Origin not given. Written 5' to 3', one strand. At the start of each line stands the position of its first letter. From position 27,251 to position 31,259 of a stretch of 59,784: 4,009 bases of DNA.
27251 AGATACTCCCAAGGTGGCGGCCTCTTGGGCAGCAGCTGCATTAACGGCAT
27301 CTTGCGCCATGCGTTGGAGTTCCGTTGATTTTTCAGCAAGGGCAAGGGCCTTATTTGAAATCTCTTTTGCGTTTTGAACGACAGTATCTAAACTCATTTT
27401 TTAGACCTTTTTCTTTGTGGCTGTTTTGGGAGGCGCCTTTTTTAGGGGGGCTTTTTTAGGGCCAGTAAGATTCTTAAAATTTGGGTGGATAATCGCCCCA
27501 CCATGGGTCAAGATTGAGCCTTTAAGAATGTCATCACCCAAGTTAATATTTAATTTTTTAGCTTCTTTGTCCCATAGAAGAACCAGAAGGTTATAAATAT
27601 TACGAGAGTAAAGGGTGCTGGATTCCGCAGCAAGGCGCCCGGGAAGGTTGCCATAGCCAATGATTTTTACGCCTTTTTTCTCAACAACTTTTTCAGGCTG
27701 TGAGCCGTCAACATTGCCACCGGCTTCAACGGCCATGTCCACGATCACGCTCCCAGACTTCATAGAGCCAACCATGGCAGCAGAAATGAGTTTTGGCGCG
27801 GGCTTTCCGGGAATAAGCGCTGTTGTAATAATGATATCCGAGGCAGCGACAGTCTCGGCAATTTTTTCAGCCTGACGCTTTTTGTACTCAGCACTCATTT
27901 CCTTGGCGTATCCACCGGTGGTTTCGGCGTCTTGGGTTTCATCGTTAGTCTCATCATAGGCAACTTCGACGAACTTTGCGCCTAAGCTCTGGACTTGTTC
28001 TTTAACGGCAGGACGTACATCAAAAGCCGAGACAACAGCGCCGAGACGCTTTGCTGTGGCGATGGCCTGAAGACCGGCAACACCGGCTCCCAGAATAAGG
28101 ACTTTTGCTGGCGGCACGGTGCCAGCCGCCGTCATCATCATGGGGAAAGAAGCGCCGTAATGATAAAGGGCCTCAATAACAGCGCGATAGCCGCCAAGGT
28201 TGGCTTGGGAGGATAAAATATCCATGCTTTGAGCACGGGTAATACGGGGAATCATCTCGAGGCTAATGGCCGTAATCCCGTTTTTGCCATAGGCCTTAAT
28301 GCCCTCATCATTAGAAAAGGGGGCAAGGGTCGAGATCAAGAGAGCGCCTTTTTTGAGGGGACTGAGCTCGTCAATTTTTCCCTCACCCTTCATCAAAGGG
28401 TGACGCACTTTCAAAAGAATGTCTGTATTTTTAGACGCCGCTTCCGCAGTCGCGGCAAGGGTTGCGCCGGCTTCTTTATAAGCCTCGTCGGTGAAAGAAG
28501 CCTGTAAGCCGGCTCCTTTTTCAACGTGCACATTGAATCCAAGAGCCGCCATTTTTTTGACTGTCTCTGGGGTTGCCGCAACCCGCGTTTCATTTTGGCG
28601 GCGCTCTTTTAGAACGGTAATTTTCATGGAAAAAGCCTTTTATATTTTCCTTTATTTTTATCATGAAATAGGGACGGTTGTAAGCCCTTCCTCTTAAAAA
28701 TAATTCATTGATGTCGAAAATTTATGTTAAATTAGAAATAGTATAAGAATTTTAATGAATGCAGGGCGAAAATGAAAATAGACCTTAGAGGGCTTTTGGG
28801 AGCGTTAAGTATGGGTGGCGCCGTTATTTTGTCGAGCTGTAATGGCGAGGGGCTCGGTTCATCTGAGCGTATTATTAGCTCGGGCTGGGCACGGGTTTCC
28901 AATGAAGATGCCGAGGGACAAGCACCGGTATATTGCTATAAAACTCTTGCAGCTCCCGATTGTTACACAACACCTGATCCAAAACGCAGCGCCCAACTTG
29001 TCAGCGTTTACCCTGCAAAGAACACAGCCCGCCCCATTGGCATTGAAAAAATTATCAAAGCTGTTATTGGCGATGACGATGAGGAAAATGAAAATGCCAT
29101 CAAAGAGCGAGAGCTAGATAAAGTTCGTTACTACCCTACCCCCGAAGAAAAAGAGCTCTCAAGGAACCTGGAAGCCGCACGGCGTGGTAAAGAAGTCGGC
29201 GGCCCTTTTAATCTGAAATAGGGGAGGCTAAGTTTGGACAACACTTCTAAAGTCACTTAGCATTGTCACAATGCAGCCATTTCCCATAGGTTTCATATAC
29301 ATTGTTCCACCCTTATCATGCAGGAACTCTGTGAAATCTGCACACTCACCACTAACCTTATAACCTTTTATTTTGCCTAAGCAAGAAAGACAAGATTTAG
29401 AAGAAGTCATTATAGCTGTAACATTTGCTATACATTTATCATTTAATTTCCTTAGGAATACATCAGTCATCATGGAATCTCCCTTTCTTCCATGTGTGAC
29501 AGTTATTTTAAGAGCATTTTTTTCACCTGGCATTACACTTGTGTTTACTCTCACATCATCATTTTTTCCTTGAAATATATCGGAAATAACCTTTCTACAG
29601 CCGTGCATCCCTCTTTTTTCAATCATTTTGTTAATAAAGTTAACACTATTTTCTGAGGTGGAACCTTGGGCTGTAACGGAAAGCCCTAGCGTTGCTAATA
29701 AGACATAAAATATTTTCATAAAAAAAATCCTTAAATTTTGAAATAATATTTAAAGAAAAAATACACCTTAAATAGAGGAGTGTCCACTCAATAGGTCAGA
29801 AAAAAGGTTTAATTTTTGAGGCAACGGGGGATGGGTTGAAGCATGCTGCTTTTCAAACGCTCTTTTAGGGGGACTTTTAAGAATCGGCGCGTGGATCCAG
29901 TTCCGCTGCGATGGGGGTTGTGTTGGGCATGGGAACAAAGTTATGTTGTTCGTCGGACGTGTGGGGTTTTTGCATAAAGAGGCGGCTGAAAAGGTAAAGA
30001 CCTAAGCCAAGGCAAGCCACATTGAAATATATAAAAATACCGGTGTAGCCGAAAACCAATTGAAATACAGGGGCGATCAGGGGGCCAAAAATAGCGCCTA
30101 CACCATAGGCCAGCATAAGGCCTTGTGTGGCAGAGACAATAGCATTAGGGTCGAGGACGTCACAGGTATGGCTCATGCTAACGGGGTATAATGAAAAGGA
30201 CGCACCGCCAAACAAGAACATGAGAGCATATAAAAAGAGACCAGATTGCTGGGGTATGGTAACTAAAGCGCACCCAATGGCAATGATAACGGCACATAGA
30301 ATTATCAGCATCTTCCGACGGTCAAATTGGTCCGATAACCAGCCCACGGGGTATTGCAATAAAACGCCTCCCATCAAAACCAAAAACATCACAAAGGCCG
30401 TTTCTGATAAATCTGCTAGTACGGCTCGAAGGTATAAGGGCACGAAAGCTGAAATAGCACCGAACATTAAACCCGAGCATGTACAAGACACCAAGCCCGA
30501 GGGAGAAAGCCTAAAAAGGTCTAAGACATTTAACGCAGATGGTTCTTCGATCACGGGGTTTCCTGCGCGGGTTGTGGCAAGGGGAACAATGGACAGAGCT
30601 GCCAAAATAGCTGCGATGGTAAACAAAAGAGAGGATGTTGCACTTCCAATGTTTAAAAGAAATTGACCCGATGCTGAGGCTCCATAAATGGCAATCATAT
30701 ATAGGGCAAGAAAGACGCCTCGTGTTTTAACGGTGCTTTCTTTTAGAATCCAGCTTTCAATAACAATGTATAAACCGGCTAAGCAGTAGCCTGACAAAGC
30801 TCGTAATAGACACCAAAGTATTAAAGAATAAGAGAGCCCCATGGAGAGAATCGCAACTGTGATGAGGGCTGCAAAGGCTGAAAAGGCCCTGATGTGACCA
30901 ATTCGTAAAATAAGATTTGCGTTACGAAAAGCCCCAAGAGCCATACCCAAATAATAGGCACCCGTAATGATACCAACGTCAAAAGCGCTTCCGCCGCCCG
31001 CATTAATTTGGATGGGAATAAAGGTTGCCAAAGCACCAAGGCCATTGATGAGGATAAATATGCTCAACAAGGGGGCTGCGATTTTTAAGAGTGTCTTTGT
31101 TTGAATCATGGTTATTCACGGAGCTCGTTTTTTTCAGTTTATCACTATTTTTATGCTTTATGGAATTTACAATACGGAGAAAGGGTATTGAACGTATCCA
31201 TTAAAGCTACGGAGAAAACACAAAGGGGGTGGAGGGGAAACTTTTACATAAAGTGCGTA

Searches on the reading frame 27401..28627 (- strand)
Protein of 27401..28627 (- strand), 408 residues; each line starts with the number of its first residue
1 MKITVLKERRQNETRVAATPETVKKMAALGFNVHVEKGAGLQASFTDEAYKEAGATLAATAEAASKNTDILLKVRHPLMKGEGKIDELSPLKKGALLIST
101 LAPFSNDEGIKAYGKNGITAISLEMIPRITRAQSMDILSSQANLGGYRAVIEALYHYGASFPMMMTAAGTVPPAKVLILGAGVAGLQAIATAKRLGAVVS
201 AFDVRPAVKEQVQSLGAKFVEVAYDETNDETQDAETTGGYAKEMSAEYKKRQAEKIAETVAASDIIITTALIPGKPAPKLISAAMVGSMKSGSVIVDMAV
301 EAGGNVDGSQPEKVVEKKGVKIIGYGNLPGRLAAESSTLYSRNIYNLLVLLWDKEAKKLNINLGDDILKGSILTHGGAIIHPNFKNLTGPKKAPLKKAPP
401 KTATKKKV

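Call 104: search_protein_families(library=pfam, proteins=[window:27401-28627:-], max_evalue=0.0001)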
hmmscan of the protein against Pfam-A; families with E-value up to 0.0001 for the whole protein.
window:27401-28627:- (408 aa): 3 families
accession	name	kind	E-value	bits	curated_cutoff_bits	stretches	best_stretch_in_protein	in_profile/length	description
PF01262.27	AlaDh_PNT_C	-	9.9e-70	234.7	23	1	149-381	1-213/214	Alanine dehydrogenase/PNT, C-terminal domain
PF05222.21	AlaDh_PNT_N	-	3.6e-40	137.8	30.4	1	5-144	2-135/136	Alanine dehydrogenase/PNT, N-terminal domain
PF02826.25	2-Hacid_dh_C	-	7.7e-06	25.8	25.1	0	174-222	37-85/178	D-isomer specific 2-hydroxyacid dehydrogenase, NAD binding domain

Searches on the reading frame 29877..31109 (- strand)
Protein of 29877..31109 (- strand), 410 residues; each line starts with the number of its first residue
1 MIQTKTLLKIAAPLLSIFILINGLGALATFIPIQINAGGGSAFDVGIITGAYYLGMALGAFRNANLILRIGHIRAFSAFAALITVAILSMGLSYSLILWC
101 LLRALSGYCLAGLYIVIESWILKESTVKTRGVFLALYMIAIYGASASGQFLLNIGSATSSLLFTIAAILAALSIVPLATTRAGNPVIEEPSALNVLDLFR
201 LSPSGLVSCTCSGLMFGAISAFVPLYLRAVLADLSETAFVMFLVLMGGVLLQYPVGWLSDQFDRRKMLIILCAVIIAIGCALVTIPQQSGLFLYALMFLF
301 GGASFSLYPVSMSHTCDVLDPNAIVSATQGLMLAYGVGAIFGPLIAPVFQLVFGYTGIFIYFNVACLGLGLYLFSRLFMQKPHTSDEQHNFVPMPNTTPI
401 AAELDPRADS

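Call 104: search_protein_families(library=pfam, proteins=[window:29877-31109:-], max_evalue=0.0001)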
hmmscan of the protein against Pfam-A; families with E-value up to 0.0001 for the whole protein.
window:29877-31109:- (410 aa): 2 families
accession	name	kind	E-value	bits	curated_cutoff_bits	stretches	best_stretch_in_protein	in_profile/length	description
PF07690.21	MFS_1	-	2.4e-26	92.9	33.4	2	208-388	4-182/347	Major Facilitator Superfamily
PF05977.19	MFS_3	-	8.3e-05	21.6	27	0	31-189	241-400/524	Transmembrane secretion effector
